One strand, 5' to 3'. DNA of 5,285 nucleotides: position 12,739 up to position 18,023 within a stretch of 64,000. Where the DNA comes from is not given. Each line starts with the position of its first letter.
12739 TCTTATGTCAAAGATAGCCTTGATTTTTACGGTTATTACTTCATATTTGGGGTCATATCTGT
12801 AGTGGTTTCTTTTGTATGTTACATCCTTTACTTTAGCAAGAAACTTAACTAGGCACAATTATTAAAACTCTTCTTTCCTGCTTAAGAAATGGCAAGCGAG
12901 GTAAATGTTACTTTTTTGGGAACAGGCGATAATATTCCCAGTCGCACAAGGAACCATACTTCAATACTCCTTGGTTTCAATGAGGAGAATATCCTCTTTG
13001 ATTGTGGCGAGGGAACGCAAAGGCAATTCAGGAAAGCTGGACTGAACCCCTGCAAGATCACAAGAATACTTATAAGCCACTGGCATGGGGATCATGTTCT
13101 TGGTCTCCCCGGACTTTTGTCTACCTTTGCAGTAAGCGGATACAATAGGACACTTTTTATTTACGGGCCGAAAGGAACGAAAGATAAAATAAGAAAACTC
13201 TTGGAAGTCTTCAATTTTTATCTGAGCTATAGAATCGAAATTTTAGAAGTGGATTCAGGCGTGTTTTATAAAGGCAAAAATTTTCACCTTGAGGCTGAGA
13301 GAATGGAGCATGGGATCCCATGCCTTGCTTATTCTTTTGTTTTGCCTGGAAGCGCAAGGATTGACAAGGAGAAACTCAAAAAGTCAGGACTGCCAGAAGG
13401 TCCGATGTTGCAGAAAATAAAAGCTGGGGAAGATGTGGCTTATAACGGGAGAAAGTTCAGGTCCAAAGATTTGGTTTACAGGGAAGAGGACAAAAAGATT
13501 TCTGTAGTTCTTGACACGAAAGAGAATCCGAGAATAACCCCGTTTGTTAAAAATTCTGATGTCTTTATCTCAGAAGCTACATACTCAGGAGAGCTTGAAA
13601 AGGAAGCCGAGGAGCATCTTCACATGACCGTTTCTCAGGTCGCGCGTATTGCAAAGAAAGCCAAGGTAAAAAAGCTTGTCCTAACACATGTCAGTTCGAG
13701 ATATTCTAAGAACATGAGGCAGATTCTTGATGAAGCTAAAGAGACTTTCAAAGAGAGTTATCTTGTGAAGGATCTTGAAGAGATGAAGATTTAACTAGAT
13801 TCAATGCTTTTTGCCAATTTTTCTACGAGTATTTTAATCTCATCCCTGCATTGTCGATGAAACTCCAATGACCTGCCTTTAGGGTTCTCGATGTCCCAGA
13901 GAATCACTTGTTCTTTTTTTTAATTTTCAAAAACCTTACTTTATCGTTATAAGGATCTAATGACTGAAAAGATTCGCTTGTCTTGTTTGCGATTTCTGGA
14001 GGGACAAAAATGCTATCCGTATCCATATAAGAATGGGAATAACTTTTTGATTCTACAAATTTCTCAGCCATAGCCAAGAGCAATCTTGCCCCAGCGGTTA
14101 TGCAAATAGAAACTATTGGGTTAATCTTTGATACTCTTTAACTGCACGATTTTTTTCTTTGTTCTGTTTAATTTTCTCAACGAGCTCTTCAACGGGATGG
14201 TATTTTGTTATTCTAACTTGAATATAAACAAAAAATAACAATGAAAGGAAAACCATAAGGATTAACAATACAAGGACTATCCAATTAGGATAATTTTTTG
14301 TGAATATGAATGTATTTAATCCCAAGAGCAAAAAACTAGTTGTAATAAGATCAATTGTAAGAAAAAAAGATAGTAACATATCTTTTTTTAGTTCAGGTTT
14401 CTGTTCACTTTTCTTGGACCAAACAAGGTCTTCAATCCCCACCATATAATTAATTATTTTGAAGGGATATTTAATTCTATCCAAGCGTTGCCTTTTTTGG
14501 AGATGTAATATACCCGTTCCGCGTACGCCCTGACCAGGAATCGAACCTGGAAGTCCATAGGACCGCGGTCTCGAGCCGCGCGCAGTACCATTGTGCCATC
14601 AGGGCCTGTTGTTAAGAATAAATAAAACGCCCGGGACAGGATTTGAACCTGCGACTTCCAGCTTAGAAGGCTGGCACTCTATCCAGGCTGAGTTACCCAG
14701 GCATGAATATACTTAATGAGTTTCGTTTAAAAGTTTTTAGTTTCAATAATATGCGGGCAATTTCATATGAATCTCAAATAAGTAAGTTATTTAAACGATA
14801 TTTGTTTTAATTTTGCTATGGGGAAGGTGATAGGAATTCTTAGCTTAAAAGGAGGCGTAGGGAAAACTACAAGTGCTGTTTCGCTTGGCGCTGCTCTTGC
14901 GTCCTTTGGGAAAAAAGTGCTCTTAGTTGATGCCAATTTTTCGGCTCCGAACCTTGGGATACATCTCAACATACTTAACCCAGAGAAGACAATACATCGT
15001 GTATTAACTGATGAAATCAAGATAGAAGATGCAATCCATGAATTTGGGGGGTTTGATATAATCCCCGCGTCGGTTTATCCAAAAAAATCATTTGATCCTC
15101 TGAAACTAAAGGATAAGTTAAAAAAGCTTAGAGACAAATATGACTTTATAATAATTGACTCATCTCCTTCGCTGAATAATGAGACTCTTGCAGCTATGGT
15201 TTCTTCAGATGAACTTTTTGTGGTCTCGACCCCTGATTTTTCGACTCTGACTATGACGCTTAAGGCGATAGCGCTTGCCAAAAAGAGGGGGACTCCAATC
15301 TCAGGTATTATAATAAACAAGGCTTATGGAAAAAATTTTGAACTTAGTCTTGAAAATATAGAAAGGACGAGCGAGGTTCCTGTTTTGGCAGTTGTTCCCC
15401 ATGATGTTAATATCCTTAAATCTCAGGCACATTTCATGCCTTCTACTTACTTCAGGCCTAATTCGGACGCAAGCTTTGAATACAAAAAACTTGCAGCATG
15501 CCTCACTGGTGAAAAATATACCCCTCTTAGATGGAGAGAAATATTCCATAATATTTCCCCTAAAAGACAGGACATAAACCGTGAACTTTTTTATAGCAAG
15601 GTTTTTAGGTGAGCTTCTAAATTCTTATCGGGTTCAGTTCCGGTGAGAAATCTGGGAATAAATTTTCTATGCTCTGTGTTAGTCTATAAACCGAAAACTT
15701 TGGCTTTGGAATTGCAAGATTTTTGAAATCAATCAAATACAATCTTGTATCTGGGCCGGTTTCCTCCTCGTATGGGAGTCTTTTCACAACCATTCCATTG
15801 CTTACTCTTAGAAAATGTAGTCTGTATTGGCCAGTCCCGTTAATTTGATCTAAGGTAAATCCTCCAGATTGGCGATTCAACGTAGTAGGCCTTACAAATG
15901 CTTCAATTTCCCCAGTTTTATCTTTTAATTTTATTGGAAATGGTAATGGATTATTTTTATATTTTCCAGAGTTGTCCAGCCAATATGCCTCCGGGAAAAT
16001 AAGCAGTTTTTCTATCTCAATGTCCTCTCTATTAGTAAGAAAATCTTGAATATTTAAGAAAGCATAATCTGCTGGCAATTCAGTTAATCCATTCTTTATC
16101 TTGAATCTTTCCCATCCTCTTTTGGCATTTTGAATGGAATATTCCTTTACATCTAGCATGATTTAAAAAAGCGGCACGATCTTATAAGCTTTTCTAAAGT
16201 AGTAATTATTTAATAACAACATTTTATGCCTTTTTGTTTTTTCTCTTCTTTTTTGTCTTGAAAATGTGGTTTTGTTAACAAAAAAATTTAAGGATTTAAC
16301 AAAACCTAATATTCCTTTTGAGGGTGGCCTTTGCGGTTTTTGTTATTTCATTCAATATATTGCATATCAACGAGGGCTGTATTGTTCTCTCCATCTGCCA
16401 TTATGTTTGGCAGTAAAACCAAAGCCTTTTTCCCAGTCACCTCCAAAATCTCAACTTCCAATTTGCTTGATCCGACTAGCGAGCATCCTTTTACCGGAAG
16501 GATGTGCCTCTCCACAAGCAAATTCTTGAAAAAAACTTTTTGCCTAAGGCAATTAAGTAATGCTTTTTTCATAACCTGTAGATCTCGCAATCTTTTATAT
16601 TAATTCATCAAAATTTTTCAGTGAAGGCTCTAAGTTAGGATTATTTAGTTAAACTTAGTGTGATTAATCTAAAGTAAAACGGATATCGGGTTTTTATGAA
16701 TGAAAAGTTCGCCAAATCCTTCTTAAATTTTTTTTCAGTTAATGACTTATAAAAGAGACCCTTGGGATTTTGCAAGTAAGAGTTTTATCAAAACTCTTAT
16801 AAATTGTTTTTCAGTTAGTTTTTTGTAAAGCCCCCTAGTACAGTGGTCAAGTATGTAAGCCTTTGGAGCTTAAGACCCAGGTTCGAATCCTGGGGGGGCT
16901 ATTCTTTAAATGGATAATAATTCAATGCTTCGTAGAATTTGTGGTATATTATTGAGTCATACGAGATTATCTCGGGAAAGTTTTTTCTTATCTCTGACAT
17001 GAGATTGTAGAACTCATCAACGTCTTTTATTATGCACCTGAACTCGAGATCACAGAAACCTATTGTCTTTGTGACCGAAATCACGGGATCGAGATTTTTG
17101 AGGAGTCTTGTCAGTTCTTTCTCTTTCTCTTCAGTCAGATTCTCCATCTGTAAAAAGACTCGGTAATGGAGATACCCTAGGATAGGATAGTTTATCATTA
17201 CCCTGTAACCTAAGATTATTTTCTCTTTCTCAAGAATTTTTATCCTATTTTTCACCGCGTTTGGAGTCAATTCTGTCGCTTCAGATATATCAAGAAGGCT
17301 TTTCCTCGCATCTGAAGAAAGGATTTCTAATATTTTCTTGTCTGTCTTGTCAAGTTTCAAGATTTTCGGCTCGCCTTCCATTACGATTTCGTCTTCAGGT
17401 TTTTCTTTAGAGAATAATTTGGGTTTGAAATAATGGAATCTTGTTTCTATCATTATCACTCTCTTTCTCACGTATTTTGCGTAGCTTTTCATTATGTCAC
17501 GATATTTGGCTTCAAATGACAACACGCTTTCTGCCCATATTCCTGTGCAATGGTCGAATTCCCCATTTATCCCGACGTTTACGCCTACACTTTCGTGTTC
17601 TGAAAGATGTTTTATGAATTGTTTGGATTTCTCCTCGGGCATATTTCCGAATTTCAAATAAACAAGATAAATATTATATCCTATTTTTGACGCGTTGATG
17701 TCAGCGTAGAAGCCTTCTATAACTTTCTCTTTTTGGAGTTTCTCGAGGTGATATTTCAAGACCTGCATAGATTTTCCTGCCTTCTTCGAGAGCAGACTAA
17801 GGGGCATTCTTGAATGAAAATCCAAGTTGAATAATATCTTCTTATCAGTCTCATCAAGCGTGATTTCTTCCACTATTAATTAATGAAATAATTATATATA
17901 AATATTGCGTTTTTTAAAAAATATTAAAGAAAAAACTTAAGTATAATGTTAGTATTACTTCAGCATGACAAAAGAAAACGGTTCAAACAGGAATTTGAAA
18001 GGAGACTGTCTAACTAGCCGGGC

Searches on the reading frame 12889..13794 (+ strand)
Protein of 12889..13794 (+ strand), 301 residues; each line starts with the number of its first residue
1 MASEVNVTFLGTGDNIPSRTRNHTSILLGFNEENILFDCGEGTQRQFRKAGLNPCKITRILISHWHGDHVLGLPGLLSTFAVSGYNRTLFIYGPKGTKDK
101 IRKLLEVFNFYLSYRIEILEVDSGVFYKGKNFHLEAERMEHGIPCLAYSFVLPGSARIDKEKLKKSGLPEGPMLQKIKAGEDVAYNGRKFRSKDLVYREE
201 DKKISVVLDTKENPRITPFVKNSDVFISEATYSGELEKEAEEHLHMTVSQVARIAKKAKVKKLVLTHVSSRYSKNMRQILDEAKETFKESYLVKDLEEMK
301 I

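Call 60: search_protein_families(library=pfam, proteins=[window:12889-13794:+], max_evalue=0.01)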
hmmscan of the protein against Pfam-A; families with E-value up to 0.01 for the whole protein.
window:12889-13794:+ (301 aa): 5 families
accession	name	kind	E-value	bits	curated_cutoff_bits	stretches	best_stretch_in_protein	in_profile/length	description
PF12706.13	Lactamase_B_2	-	1.6e-15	57.7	27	2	34-136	2-107/200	Beta-lactamase superfamily domain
PF00753.33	Lactamase_B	-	5e-13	49.9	22.7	1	21-86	4-73/196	Metallo-beta-lactamase superfamily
PF13691.12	Lactamase_B_4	-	1.8e-06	28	27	1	22-70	11-61/63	tRNase Z endonuclease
PF23023.1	Anti-Pycsar_Apyc1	-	0.00016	21.7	50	1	6-74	4-71/250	Anti-Pycsar protein Apyc1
PF03252.18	Herpes_UL21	-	0.0065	15.7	25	1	198-278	208-287/524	Herpesvirus UL21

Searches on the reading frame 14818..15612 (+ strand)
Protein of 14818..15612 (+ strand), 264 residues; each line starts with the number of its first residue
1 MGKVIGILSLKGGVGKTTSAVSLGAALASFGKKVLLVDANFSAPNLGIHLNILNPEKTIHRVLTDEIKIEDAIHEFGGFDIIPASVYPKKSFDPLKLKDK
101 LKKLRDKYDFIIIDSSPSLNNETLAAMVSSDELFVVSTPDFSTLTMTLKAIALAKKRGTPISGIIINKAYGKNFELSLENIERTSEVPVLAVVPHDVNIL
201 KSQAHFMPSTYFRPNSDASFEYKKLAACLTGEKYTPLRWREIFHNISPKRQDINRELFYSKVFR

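Call 59: search_protein_families(library=pfam, proteins=[window:14818-15612:+], max_evalue=0.01)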
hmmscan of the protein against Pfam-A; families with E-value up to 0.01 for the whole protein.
window:14818-15612:+ (264 aa): 9 families
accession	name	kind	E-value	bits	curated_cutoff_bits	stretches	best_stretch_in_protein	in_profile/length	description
PF13614.12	AAA_31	-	3.5e-29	102.4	27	1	3-143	2-153/177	AAA domain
PF01656.29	CbiA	-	3e-19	69.7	25.4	1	6-207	2-123/125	CobQ/CobB/MinD/ParA nucleotide binding domain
PF10609.15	ParA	-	4.3e-17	62.8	27.1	2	3-54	4-55/246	NUBPL iron-transfer P-loop NTPase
PF06564.18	CBP_BcsQ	-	8.1e-12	45.6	21.3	1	4-227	3-231/234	Cellulose biosynthesis protein BcsQ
PF00142.24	Fer4_NifH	-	3.5e-10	40.3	25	1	11-233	8-248/271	4Fe-4S iron sulfur cluster binding proteins, NifH/frxC family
PF13500.12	AAA_26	-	1.4e-08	35.3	27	1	120-196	119-191/198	AAA domain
PF02374.21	ArsA_ATPase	-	5.8e-07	29.5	24.3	1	8-39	6-37/305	Anion-transporting ATPase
PF09140.17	MipZ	-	1.2e-05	25.2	20.7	1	8-132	6-124/262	ATPase MipZ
PF07015.17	VirC1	-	1.4e-05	25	24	1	4-43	3-42/231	VirC1 protein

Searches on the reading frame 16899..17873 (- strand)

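Call 60: search_protein_families(library=pfam, proteins=[window:16899-17873:-], max_evalue=0.01)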
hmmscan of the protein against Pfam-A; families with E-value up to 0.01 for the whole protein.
window:16899-17873:- (324 aa): 4 families
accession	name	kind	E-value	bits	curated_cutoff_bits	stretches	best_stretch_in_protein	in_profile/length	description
PF13412.12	HTH_24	-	3e-18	65.5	21.9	2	174-220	1-47/48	Winged helix-turn-helix DNA-binding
PF13404.12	HTH_AsnC-type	-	1.9e-16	60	27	1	174-215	1-42/42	AsnC-type helix-turn-helix domain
PF12840.13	HTH_20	-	8.6e-07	29.3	27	0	175-217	3-45/51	Helix-turn-helix domain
PF01037.27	AsnC_trans_reg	-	0.002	18.4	25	0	251-309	11-69/73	Lrp/AsnC ligand binding domain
